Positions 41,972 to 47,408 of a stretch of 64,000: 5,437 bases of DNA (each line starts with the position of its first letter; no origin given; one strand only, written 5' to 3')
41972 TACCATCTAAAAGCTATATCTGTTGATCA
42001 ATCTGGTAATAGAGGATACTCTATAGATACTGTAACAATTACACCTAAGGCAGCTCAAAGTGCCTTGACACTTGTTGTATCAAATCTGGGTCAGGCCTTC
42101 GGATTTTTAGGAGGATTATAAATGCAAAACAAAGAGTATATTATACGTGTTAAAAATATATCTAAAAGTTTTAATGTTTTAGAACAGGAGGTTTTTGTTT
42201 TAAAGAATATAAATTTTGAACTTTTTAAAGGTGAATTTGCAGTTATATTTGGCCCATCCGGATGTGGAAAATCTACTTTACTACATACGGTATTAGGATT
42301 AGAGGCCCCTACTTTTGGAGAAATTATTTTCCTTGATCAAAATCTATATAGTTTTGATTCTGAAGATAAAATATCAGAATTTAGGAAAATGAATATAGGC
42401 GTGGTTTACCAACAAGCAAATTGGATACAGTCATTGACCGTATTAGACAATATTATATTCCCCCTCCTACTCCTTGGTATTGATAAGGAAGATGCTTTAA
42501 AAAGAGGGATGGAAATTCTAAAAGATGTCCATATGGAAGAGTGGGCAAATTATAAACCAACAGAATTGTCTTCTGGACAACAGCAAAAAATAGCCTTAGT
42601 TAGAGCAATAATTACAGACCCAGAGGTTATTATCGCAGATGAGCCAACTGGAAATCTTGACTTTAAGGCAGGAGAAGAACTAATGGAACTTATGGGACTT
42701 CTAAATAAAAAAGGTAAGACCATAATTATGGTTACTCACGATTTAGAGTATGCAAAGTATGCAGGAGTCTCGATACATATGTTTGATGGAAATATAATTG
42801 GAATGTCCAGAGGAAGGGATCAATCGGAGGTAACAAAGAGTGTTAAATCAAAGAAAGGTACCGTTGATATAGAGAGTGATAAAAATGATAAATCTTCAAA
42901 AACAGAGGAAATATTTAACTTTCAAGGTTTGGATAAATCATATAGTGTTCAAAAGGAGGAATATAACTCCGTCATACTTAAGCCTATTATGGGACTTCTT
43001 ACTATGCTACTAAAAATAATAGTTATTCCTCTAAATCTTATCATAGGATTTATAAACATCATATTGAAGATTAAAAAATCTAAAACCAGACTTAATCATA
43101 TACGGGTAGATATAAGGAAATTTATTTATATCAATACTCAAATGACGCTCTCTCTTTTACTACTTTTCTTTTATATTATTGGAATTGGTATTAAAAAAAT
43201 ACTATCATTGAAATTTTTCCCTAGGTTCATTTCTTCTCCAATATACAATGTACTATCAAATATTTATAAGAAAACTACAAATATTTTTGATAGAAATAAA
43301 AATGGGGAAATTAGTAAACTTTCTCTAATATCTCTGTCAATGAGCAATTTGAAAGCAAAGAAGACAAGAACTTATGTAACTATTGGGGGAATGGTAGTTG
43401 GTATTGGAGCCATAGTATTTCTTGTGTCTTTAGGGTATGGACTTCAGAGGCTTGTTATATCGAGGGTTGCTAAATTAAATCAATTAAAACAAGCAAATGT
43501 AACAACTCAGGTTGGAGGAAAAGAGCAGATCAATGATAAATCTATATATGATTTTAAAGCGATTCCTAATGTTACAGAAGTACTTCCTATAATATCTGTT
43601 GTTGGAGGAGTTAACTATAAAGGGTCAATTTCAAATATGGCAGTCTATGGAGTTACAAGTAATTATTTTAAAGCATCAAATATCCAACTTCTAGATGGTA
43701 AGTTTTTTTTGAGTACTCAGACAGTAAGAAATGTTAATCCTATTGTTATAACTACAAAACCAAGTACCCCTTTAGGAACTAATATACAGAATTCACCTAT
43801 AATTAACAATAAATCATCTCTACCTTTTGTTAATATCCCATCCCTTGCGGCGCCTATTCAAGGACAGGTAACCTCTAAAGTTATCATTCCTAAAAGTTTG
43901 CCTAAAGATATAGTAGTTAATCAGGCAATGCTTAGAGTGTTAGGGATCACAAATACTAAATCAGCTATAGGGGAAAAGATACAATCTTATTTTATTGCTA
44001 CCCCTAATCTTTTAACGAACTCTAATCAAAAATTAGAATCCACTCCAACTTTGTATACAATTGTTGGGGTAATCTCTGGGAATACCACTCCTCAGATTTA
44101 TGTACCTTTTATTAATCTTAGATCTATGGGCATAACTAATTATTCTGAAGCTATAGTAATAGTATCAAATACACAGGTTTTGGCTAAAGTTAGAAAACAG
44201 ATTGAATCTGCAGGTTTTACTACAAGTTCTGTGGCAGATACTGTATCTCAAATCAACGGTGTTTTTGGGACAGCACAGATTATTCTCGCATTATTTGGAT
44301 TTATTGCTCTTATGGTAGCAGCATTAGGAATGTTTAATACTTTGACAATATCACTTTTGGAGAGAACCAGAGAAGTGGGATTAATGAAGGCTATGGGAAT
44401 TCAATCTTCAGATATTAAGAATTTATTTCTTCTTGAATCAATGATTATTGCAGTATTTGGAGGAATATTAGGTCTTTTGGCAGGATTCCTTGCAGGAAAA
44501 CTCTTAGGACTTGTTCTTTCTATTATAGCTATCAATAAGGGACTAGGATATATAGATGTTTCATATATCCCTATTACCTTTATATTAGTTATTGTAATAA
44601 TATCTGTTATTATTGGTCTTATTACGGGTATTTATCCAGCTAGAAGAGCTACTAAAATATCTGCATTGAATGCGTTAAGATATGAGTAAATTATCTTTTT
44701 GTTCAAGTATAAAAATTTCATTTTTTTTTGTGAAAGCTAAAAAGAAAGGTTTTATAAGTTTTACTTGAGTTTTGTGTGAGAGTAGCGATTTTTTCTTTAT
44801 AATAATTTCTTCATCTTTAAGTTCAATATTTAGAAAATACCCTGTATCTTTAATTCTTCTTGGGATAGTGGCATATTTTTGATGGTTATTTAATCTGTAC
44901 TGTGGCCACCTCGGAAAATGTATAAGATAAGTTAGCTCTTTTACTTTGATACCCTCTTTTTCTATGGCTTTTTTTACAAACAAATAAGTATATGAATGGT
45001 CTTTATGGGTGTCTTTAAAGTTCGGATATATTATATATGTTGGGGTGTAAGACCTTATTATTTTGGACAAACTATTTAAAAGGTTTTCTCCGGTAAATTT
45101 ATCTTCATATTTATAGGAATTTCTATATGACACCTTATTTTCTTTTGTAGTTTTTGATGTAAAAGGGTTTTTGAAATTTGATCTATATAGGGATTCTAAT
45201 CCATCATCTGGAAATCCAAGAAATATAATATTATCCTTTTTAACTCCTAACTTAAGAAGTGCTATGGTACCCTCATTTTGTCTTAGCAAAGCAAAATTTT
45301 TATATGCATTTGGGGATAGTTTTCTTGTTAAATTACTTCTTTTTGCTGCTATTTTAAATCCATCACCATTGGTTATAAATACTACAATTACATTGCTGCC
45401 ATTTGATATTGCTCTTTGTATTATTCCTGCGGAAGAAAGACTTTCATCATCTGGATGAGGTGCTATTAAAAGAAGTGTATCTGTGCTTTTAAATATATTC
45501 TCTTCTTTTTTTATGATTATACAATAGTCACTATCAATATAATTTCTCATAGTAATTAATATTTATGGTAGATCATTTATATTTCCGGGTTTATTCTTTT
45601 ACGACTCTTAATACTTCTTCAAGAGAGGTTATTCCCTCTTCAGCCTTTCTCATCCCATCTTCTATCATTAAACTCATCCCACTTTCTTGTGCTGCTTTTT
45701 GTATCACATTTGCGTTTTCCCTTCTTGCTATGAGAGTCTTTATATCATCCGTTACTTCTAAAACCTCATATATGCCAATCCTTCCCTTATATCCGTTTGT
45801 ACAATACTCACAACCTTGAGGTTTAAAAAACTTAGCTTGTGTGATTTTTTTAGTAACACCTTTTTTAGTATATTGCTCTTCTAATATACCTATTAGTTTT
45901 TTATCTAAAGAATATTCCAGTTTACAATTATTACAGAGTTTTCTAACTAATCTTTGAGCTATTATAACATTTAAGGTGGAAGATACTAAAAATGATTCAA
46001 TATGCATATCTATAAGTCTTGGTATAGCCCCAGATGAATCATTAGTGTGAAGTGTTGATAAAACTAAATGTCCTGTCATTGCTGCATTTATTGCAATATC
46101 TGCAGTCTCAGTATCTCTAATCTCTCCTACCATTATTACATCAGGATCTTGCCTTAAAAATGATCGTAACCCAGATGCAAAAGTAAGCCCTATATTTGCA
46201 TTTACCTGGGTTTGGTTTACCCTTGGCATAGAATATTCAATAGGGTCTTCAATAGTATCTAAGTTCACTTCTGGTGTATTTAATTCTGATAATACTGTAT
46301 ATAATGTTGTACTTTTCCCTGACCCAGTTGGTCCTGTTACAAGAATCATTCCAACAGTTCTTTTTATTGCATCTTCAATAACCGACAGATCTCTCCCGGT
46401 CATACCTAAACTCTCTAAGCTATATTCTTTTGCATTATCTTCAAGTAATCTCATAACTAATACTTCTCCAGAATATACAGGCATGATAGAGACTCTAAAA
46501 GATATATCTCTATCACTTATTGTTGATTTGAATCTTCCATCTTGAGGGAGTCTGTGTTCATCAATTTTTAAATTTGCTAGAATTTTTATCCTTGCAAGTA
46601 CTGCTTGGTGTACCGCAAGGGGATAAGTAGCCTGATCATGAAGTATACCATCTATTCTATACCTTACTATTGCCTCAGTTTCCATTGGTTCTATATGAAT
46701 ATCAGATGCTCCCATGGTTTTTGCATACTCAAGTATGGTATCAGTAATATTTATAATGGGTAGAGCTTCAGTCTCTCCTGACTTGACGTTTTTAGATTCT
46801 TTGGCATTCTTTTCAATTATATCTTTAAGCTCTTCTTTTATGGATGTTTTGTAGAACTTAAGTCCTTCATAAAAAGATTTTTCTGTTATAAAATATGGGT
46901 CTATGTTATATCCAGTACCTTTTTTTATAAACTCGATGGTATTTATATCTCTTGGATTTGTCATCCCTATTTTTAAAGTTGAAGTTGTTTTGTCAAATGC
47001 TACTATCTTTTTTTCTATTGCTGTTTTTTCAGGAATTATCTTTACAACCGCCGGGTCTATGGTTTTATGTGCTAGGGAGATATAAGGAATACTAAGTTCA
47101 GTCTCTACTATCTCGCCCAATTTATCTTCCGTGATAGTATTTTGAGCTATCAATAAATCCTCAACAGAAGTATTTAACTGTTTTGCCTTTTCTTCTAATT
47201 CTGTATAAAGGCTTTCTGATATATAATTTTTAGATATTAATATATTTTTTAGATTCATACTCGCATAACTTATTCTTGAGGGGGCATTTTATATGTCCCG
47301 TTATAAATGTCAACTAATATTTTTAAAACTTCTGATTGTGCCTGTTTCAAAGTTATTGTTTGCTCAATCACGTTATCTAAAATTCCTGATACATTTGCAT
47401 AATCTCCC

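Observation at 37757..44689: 1454-aa DUF2341/LamG/FN3 surface protein translationally coupled to a MacB-type ABC ATPase-permease fusion, with a paralogue at the window edge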

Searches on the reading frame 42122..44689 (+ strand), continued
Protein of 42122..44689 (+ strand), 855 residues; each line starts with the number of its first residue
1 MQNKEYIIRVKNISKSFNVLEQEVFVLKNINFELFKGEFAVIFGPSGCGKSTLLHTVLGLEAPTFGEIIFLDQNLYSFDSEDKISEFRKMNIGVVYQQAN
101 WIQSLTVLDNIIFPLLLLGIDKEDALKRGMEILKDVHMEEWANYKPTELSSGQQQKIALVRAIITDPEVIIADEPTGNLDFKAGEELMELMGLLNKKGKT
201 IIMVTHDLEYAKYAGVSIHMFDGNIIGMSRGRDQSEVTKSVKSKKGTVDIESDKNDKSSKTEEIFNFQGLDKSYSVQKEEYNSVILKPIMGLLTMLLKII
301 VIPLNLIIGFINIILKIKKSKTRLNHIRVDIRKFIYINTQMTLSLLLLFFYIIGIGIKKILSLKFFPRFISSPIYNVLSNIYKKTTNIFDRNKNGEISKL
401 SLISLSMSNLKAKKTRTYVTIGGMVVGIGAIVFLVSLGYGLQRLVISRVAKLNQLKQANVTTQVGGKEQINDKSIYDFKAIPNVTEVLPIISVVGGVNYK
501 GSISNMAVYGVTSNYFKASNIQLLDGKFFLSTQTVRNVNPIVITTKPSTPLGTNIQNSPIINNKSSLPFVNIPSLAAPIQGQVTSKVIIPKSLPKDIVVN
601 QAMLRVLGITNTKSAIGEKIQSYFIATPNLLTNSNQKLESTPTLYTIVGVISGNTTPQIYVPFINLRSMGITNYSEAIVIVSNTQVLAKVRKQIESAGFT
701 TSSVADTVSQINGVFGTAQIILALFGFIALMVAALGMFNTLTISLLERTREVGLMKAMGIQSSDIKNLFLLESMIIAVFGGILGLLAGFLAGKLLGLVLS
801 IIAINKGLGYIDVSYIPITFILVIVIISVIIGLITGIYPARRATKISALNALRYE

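Call 100: find_encoding_contigs(protein=P0100, flank=6000, max_places=1)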
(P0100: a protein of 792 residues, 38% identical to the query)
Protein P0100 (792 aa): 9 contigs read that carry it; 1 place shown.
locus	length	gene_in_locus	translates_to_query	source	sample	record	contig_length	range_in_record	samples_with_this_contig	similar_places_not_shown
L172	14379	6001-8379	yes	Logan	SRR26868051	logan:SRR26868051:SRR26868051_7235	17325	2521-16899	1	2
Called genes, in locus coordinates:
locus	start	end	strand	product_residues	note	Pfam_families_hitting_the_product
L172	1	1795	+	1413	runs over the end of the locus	PF10102:DUF2341, PF00041:fn3 (faint), PF25059:FN3_DSCAM-DSCAML_C (faint), PF16656:Pur_ac_phosph_N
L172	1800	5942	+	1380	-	PF10102:DUF2341, PF00041:fn3 (faint), PF16655:PhoD_N (faint), PF25059:FN3_DSCAM-DSCAML_C (faint), PF16656:Pur_ac_phosph_N (weak)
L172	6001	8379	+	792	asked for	PF02463:SMC_N (weak), PF00005:ABC_tran, PF13304:AAA_21 (weak), PF12704:MacB_PCD, PF02687:FtsX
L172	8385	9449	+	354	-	PF09084:NMT1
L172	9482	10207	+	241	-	PF01182:Glucosamine_iso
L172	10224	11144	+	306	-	PF03446:NAD_binding_2, PF00393:6PGD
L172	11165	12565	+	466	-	PF00479:G6PD_N, PF02781:G6PD_C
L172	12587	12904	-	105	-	-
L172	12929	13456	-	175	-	PF00383:dCMP_cyt_deam_1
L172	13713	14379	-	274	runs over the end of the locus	PF00303:Thymidylat_synt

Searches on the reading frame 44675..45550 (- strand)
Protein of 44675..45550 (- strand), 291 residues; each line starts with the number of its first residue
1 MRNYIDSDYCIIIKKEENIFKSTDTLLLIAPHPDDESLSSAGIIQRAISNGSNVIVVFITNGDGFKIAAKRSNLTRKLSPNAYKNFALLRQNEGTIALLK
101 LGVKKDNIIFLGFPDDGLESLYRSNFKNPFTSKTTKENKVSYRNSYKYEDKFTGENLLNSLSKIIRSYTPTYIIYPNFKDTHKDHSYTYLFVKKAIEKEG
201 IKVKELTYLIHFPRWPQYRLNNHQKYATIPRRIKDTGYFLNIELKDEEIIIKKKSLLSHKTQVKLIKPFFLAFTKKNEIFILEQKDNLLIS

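Call 7: search_protein_families(library=pfam, proteins=[window:44675-45550:-], max_evalue=0.01)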
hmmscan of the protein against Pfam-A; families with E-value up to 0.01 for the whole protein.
window:44675-45550:- (291 aa): 1 family
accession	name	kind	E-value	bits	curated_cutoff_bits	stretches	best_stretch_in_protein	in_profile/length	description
PF02585.22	PIG-L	-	8.9e-27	94.6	28.2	1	27-195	1-128/129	GlcNAc-PI de-N-acetylase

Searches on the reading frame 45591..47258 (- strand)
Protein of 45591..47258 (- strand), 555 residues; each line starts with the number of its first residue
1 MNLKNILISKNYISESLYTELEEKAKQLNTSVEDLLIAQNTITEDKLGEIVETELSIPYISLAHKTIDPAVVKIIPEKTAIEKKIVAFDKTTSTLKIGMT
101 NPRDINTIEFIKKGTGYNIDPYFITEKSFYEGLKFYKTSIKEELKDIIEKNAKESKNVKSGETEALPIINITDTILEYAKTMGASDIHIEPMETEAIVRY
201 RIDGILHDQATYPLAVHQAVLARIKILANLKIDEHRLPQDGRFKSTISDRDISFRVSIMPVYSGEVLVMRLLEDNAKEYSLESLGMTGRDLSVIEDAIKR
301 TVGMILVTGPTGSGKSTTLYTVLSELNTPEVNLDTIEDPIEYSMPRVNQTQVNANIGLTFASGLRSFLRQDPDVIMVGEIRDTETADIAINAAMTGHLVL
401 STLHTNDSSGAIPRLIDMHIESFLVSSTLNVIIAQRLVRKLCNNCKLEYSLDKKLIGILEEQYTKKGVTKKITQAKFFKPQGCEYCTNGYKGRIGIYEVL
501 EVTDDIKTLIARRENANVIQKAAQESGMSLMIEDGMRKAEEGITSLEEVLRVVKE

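Call 7: search_protein_families(library=pfam, proteins=[window:45591-47258:-], max_evalue=0.01)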
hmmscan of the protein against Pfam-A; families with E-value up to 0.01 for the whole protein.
window:45591-47258:- (555 aa): 6 families
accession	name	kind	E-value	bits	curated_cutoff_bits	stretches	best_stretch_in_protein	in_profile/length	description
PF00437.27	T2SSE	-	1.9e-130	435.3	24.9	1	164-551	4-370/370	Type II/IV secretion system protein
PF05157.20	MshEN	-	3.4e-08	33.8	23.1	1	55-129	1-76/90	MshEN domain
PF25199.1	nSTAND_NTPase5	-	0.00057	20.2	34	1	298-330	37-70/145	Novel STAND NTPase 5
PF13401.12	AAA_22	-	0.00077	20.2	27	1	301-328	4-31/130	AAA domain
PF13191.12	AAA_16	-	0.0012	19.8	32.6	1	297-330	19-52/167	AAA ATPase domain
PF13555.12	AAA_29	-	0.0024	18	27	1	303-319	23-39/61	P-loop containing region of AAA domain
